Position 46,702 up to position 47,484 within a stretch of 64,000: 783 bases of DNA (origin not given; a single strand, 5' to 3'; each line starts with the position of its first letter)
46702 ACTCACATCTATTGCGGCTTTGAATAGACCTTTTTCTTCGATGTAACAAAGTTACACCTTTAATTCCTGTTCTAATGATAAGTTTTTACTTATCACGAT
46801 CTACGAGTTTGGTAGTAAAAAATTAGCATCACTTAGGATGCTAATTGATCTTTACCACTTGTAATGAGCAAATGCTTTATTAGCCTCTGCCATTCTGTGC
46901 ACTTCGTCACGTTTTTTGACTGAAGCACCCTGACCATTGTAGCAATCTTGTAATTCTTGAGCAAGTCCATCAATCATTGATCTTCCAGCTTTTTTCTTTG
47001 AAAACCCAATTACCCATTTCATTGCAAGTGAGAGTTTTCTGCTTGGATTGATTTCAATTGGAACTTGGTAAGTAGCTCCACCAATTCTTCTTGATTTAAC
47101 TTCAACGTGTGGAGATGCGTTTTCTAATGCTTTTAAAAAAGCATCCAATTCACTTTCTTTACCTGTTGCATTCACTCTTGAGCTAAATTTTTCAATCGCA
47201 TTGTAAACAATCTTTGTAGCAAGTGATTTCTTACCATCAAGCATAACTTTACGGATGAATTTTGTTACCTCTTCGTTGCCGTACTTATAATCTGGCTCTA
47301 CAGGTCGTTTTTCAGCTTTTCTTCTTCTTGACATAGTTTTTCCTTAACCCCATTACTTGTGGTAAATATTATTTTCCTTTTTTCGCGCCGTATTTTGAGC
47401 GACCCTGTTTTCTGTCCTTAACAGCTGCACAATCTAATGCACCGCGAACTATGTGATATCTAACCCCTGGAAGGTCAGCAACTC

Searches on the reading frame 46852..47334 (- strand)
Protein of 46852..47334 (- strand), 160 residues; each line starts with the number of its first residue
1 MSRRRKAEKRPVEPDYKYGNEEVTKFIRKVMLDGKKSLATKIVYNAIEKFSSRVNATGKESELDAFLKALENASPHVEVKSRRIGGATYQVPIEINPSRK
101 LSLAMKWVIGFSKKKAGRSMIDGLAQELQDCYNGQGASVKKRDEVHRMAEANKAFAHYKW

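Call 13: find_encoding_contigs(protein=window:46852-47334:-, flank=10000, max_places=10)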
Protein window:46852-47334:- (160 aa): no gene with exactly this product is on record in the collection.
